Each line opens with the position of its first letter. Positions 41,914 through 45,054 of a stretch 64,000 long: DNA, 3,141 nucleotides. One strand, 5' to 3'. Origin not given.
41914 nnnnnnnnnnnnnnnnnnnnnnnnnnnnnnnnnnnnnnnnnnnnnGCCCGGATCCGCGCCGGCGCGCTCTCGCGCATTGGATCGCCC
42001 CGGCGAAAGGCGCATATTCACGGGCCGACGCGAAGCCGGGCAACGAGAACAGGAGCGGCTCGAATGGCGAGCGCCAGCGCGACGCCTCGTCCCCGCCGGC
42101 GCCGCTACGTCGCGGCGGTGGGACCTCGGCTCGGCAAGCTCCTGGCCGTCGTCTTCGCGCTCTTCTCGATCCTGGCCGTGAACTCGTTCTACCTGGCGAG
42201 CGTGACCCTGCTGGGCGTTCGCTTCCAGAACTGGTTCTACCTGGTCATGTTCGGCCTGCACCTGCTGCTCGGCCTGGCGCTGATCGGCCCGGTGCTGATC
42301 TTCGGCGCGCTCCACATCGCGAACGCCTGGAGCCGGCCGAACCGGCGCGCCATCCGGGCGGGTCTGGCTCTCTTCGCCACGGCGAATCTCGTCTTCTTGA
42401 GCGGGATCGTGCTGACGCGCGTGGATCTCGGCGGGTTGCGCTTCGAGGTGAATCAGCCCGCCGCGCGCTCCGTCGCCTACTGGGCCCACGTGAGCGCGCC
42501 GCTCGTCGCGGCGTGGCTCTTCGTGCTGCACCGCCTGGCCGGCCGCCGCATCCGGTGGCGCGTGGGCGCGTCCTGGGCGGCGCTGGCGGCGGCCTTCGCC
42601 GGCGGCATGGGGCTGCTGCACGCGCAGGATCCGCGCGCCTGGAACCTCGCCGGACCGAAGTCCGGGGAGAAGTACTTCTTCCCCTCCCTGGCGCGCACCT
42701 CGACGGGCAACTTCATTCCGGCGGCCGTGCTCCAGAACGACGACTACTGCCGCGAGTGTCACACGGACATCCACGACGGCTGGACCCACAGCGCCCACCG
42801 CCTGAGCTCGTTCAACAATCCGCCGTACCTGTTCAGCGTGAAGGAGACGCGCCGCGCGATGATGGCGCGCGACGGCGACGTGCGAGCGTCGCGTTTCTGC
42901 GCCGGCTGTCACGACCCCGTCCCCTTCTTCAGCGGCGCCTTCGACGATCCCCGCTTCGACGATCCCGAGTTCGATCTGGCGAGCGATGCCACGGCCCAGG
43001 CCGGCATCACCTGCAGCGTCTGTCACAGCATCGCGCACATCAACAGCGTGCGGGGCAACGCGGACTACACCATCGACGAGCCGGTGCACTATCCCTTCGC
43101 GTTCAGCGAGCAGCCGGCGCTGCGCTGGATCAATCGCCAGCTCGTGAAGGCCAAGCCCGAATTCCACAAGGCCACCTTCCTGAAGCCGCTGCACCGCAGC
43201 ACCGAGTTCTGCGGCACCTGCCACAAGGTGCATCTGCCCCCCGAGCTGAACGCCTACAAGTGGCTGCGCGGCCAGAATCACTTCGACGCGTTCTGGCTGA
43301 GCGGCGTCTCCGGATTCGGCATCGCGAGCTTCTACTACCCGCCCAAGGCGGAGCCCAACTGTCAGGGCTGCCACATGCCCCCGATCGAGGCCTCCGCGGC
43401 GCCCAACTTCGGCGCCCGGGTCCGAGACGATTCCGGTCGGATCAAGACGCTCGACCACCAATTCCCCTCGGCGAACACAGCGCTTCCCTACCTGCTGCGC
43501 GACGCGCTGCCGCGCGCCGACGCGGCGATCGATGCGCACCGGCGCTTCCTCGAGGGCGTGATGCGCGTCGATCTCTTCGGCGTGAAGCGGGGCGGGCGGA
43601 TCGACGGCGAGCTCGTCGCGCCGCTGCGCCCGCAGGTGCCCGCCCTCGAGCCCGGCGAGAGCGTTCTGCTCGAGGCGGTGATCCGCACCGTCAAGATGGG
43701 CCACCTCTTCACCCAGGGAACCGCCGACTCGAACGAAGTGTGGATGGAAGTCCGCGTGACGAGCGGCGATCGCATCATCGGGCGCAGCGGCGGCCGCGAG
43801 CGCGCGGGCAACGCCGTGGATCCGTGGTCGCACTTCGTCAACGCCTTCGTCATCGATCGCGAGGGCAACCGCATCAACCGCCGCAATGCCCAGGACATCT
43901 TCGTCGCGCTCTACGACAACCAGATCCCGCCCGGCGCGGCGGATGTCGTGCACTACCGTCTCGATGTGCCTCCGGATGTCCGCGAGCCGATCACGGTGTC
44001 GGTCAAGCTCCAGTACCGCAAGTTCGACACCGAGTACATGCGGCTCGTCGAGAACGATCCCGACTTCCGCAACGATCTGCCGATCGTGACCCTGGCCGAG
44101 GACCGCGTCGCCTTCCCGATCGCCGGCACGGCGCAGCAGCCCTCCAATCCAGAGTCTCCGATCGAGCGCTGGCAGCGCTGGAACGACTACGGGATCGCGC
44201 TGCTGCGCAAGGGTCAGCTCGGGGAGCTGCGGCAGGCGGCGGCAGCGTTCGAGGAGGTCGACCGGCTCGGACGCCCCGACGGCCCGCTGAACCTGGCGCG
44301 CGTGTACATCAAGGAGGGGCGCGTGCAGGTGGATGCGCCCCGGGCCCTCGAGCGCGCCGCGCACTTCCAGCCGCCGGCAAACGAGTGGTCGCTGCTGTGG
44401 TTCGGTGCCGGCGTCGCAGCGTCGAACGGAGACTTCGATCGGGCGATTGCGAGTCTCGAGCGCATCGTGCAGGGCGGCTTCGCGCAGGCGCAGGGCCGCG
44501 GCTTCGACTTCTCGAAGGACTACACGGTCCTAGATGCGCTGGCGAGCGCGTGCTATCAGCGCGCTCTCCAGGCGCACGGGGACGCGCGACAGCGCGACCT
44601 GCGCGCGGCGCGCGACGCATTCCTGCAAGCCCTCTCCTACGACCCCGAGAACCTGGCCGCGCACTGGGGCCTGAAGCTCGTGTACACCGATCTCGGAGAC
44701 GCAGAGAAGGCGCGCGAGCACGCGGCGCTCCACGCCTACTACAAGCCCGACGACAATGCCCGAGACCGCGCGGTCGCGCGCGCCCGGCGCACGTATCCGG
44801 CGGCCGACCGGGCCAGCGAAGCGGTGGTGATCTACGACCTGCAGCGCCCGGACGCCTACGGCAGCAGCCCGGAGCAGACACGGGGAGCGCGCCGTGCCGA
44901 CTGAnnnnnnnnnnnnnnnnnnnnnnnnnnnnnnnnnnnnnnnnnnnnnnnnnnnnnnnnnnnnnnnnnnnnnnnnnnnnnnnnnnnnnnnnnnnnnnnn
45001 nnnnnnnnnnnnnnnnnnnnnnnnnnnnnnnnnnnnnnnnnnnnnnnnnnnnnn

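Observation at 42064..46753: Membrane-anchored pentaheme cytochrome-TPR protein translationally coupled to a CRTAC1-like FG-GAP/UnbV propeller: candidate uncharacterised periplasmic redox module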

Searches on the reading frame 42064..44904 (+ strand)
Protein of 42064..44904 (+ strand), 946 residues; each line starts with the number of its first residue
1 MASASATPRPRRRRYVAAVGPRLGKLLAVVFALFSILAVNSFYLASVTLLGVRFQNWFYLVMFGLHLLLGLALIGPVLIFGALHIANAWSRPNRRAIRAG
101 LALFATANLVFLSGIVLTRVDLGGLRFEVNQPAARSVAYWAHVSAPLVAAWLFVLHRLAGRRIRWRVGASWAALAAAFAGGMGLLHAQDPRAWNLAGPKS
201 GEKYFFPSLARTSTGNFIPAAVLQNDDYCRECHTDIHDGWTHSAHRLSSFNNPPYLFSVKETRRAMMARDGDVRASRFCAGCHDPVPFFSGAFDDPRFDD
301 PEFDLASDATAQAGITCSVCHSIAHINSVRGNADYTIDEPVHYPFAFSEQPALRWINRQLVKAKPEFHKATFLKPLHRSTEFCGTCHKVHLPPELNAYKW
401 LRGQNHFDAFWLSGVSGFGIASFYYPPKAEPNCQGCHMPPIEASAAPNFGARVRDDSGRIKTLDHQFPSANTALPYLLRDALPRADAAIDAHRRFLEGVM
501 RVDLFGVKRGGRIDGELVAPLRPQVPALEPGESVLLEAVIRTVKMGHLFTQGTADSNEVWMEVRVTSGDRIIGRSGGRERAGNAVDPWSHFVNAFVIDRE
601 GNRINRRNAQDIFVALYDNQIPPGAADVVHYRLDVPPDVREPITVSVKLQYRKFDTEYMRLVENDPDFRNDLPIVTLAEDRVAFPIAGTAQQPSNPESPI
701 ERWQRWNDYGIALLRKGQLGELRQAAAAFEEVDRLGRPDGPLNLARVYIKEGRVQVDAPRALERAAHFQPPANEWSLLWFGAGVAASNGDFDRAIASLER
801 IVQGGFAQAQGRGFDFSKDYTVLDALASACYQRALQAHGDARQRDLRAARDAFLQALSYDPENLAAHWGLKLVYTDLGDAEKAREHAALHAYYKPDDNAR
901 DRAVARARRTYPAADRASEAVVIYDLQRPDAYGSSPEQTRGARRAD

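Call 7: search_protein_families(library=pfam, proteins=[window:42064-44904:+], max_evalue=0.1)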
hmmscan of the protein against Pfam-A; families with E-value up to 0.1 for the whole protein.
window:42064-44904:+ (946 aa): 8 families
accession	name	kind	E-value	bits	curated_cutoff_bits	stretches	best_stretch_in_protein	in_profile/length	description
PF14559.12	TPR_19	-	1.2e-06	29.2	25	1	843-905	4-66/68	Tetratricopeptide repeat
PF13435.11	Cytochrome_C554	-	1.4e-05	26.3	20.8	1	229-322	2-84/84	Cytochrome c554 and c-prime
PF22113.1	Mtrc-MtrF_II-IV_dom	-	0.00019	21.4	30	0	222-324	77-166/176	Outer membrane cytochrome MtrC/MtrF-like, domains II/IV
PF13432.12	TPR_16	-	0.0026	18.6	32.7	1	836-889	3-56/65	Tetratricopeptide repeat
PF14522.11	Cytochrome_C7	-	0.0037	17.5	24.8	0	226-322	13-67/67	Cytochrome c7 and related cytochrome c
PF13181.12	TPR_8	-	0.012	16.2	25.7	0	843-863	14-34/34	Tetratricopeptide repeat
PF07719.23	TPR_2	-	0.038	14.6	27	0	841-863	12-34/34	Tetratricopeptide repeat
PF13414.12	TPR_11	-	0.048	13.8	26.8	0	847-878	11-42/42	TPR repeat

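Call 8: search_protein_families(library=ncbifam, proteins=[window:42064-44904:+], max_evalue=0.1)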
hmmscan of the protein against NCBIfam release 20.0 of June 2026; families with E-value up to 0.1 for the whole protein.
window:42064-44904:+ (946 aa): 3 families
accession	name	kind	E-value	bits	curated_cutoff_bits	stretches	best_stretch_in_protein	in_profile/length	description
TIGR02521.1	type_IV_pilW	equivalog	6e-07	29.2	154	1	842-886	43-87/234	type IV pilus biogenesis/stability protein PilW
NF040886.1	cyt_C_like_Sec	equivalog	0.00056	18.6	250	0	228-395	47-220/423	multiheme c-type cytochrome (seleno)protein ExtKL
TIGR02917.1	PEP_TPR_lipo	equivalog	0.036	11.9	312.2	0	833-885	128-180/899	XrtA/PEP-CTERM system TPR-repeat protein PrsT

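Call 9: find_homologous_proteins(query=window:42064-44904:+, max_evalue=0.00001)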
Query window:42064-44904:+ (946 aa): 6526 proteins with E <= 0.00001 among 8000 candidates; the best 120 are listed.
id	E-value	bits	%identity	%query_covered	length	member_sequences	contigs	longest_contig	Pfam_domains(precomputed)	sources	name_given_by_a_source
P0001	0.0e+0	2189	100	100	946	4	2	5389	PF14559.13,PF13435.12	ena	-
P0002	0.0e+0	1871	83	99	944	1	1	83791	-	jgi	jgi:hypothetical protein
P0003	0.0e+0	1823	82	99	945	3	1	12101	PF13435.12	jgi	jgi:hypothetical protein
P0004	0.0e+0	1804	81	100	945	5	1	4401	PF13435.12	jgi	jgi:tetratricopeptide (TPR) repeat protein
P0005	0.0e+0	1796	81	98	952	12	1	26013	-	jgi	jgi:hypothetical protein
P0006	0.0e+0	1795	82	99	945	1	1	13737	-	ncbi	ncbi:MAG TPA: multiheme c-type cytochrome [Myxococcota bacterium]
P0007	0.0e+0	1794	81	99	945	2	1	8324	PF14559.13,PF13435.12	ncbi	-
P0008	0.0e+0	1781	80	100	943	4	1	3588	PF14559.13,PF13435.12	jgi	jgi:hypothetical protein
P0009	0.0e+0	1772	81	99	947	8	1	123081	PF14559.13,PF13435.12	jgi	jgi:hypothetical protein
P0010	0.0e+0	1763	80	99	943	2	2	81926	PF14559.13,PF13435.12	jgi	jgi:tetratricopeptide (TPR) repeat protein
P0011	0.0e+0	1743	79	99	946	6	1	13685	-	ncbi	-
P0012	0.0e+0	1741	82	95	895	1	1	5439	PF13435.12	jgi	jgi:tetratricopeptide (TPR) repeat protein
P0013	0.0e+0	1735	76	99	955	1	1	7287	-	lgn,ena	-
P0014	0.0e+0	1708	76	99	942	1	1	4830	PF13435.12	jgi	-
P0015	0.0e+0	1682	75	100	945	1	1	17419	-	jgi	jgi:hypothetical protein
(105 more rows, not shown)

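Call 10: find_related_loci(query=window:42064-44904:+, collection=genome_contigs, flank=6000)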
Query window:42064-44904:+ (946 aa) in genome_contigs; peptide patterns used: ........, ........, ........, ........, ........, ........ (x = any residue, [..] = any of these).
600 stretches matched a pattern (row limit reached: there are more); 597 encode a relative of the query (tblastn E <= 1e-3); the best 80 are kept; 80 distinct loci.
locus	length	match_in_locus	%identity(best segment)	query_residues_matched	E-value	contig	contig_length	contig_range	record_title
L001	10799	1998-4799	72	11-943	0e+0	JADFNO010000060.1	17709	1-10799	MAG: Planctomycetota bacterium isolate B63T3L11 B63T3L11_NODE2924, whole genome shotgun sequence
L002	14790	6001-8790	63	2-940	0e+0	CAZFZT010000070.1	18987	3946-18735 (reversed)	MAG TPA_asm: uncultured Isosphaeraceae bacterium isolate SRP193661_co2_124 genome assembly, contig: NODE_2562_length_189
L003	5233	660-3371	65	18-927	0e+0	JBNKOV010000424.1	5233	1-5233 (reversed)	MAG: Holophagae bacterium isolate G1G2.bin.25.strict NODE_424_length_5233_cov_1.547624, whole genome shotgun sequence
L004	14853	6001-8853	65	1-943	0e+0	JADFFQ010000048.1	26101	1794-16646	MAG: Planctomycetota bacterium isolate B28T1B8 B28T1B8_NODE2918, whole genome shotgun sequence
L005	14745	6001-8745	65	10-931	0e+0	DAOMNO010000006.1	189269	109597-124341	MAG TPA_asm: Phycisphaerales bacterium isolate AMR_MDS_5910 NODE_32_length_189269_cov_6.414388, whole genome shotgun seq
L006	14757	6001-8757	62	4-929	0e+0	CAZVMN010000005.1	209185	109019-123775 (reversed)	MAG TPA_asm: uncultured Oceanococcus sp. isolate binchicken_co237_92 genome assembly, contig: NODE_55_length_209185_cov_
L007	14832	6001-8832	59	1-940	0e+0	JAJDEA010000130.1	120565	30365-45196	MAG: Phycisphaerae bacterium isolate OFTM303 OFTM303_129, whole genome shotgun sequence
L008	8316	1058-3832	64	3-932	0e+0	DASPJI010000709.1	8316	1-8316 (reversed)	MAG TPA_asm: Thermoanaerobaculia bacterium isolate SMAG_U12005 k141_392326, whole genome shotgun sequence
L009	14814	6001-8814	61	5-932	0e+0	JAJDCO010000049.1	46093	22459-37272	MAG: Planctomycetota bacterium isolate OFTM77 OFTM77_48, whole genome shotgun sequence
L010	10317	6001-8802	61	1-939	0e+0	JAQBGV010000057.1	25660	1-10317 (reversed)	MAG: Planctomycetota bacterium isolate MAG_451_bin-10 451_bin-10_ctg-057, whole genome shotgun sequence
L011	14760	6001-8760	63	12-932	0e+0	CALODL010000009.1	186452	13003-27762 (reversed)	MAG: uncultured Planctomycetota bacterium isolate LOGT_bin.0161 genome assembly, contig: contig_46568, whole genome shot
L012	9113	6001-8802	61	6-932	0e+0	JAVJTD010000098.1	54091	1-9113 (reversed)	MAG: Planctomycetota bacterium isolate G1-WW12-33 k141_71678, whole genome shotgun sequence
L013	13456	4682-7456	61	7-936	0e+0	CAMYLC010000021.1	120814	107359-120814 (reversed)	MAG: Thermoanaerobaculia bacterium isolate FCS_M_Acidobacteriota_05 genome assembly, contig: scaffold_127, whole genome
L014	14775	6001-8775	62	7-936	0e+0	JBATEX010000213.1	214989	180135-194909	MAG: Thermoanaerobaculia bacterium isolate MFD10345_ilm_asm_bin8 k127_31948, whole genome shotgun sequence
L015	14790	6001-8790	60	6-932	0e+0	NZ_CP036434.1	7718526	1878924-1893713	Saltatorellus ferox strain Poly30 chromosome, complete genome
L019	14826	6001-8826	60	2-942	0e+0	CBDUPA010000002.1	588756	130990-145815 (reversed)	MAG TPA_asm: uncultured bacterium isolate SRR22808130_concoct_95 genome assembly, contig: ERZ25043460.3, whole genome sh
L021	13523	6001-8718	60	23-933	0e+0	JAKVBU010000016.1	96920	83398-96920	MAG: Phycisphaerales bacterium isolate ALOHA_ZT_36 ZT-Phycisphaerales-6_16, whole genome shotgun sequence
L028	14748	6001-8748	59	12-932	0e+0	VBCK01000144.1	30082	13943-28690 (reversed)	MAG: Betaproteobacteria bacterium isolate BP_15 14_0929_12_30cm_scaffold_527, whole genome shotgun sequence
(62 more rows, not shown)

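Call 21: search_solved_structures(query=A1, max_evalue=1)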
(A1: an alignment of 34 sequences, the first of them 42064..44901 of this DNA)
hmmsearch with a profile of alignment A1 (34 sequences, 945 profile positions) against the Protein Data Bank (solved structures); distinct sequences matched with E-value up to 1: 76 (the best 60 are shown).
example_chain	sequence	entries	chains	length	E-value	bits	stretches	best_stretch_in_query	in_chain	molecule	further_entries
9qhb_A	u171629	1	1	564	3.5e-20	74.7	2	846-891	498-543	Engineered tetratricopeptide repeat protein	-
8bu0_A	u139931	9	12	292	3e-13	51.7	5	847-889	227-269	Consensus tetratricopeptide repeat protein | Crystal structure of an 8-repeat consensus TPR superhelix with Zinc. | Monomer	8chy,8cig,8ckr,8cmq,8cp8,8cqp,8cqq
9qhc_A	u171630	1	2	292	7.1e-12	47.2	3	847-883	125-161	Engineered tetratricopeptide repeat protein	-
7obi_A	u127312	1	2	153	1.5e-10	42.8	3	839-883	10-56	CTPR-rv4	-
2fo7_A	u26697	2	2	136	1.4e-07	33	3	846-887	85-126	SYNTHETIC CONSENSUS TPR PROTEIN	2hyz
8ch0_A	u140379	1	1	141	1.7e-07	32.7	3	843-883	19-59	Consensus tetratricopeptide repeat protein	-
1na0_A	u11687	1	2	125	1.9e-07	32.6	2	847-910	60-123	designed protein CTPR3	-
8ump_A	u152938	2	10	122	7.3e-07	30.6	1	847-898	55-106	T33-ml35-redesigned-TPR-domain-fold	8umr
6vfh_A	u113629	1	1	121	3.7e-06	28.3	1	847-883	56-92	T33_dn10A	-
3kd7_A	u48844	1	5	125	4e-06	28.2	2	842-883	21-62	CTPR390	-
7yeh_B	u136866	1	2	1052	5.5e-06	27.7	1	719-889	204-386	UDP-N-acetylglucosamine--peptide N-acetylglucosaminyltransferase 110 kDa subunit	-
7yea_A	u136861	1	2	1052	5.5e-06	27.7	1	719-889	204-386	UDP-N-acetylglucosamine--peptide N-acetylglucosaminyltransferase 110 kDa subunit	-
7ntf_A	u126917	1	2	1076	6.6e-06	27.4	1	719-889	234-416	Isoform 1 of UDP-N-acetylglucosamine--peptide N-acetylglucosaminyltransferase 110 kDa subu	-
6eou_A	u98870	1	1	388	7.3e-06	27.3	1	719-889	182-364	UDP-N-acetylglucosamine--peptide N-acetylglucosaminyltransferase 110 kDa subunit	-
6v8e_A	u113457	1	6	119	8.9e-06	27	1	846-910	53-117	Designed protein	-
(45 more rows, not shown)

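Call 29: predict_structure(alignment_id=A1)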
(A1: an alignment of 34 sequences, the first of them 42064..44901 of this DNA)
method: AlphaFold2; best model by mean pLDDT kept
length: 946 residues; sequences in the alignment: 34
mean_pLDDT: 69.1   pTM: 0.65
mean pLDDT of the five models: 69.1, 68.8, 67.2, 65.6, 62.8
residues with pLDDT >= 90: 263; 70-90: 216; 50-70: 223; < 50: 244
segments of 3 or more residues with pLDDT < 50: 1-17, 50-58, 123-125, 188-240, 275-293, 311-348, 360-409, 411-413, 433-438, 445-456, 462-468, 553-555, 937-946
pLDDT, mean of each block of 10 residues (from residue 1): 37 45 61 64 55 46 56 65 65 68 78 69 51 69 73 62 53 62 50 32 27 36 39 45 53 70 67 50 40 57 60 38 30 31 44 51 42 38 44 45 42 56 73 48 46 46 49 75 69 78 95 91 92 96 72 65 93 92 91 82 66 77 86 94 95 86 88 91 92 89 95 78 93 95 94 94 94 93 95 97 87 78 94 95 96 83 85 96 91 75 89 87 89 62 34
secondary structure, 60 per line:
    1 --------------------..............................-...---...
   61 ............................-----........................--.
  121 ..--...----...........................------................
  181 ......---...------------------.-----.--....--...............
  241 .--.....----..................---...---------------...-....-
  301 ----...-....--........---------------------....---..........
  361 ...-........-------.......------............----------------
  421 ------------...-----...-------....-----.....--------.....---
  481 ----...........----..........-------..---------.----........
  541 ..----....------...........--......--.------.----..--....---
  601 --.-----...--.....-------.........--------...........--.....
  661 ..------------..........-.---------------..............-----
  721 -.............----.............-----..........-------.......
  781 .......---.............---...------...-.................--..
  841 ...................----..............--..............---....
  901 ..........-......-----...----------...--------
elements in order (helices of 4 or more, strands of 3 or more residues): H21-50 H58-88 H94-117 E120-122 E125-127 H132-158 H165-186 H220-223 H226-241 H244-248 H253-270 H296-299 H309-312 H315-322 H344-347 H351-363 H365-372 H380-386 H393-404 E441-443 E451-454 E460-464 H473-477 H485-495 E500-509 E533-542 H547-550 E557-567 E570-575 E594-597 E614-618 E626-634 E643-653 H656-662 E675-684 H702-715 H722-734 H739-751 H757-766 H774-787 H791-803 H820-836 H839-859 H864-877 H880-893 H897-910 H912-917 E923-925

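Call 32: fold_search(model_id=the predicted structure, library=pdb)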
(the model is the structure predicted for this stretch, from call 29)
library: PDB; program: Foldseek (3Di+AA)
matches with E <= 10: 1449; with E <= 0.001: 17
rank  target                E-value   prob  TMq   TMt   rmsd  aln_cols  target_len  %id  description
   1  5udk_A                1.7e-04  1.00  0.16  0.28   6.3       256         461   16  IFIT1 monomeric mutant (L457E/L464E) with PPP-AAAA (released 2017-03-01)
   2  6c6k_B                1.7e-04  1.00  0.16  0.28   6.5       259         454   17  Structural basis for preferential recognition of cap 0 RNA by a human IFIT1-IFIT3 protein complex (released 2018-04-04)
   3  9qhb                  1.8e-04  1.00  0.17  0.53   9.4       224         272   19  Crystal structure of 16-repeat CTPR protein with eliminated coordination sites (released 2025-10-22)
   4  8chy                  2.1e-04  1.00  0.16  0.52   3.9       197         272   20  Crystal structure of an 8-repeat consensus TPR superhelix with Zinc. (released 2024-02-21)
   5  3ash_A                2.1e-04  1.00  0.16  0.76   3.6       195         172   20  MamA D159K mutant 1 (released 2011-07-20)
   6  5udl_A                2.2e-04  1.00  0.16  0.28   6.4       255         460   16  IFIT1 N216A monomeric mutant (L457E/L464E) with m7Gppp-AAAA (anti conformation of cap) (released 2017-03-01)
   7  5udi_A                2.6e-04  1.00  0.16  0.28   6.4       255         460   16  IFIT1 monomeric mutant (L457E/L464E) with m7Gppp-AAAA (syn and anti conformations of cap) (released 2017-03-01)
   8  3as5_A                3.3e-04  1.00  0.15  0.67   4.4       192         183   21  MamA AMB-1 P212121 (released 2011-07-20)
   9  6c6k_A                3.5e-04  1.00  0.15  0.28   6.5       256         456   17  Structural basis for preferential recognition of cap 0 RNA by a human IFIT1-IFIT3 protein complex (released 2018-04-04)
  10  3hym_B                4.1e-04  1.00  0.17  0.51   8.6       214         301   19  Insights into Anaphase Promoting Complex TPR subdomain assembly from a CDC26-APC6 structure (released 2009-08-11)
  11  6wb9_2                4.7e-04  1.00  0.16  0.46   7.0       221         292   14  Structure of the S. cerevisiae ER membrane complex (released 2020-06-03)
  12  5w5i_C                5.6e-04  1.00  0.15  0.29   6.2       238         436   16  Human IFIT1 dimer with PPP-AAAA (released 2017-06-28)
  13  7ntf_A                5.6e-04  1.00  0.11  0.11  15.2       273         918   18  Cryo-EM structure of unliganded O-GlcNAc transferase (released 2021-11-17)
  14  3asf_A                5.8e-04  1.00  0.16  0.74   3.8       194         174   20  MamA MSR-1 C2 (released 2011-07-20)
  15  3asg_A                6.9e-04  1.00  0.15  0.67   4.4       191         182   21  MamA D159K mutant 2 (released 2011-07-20)
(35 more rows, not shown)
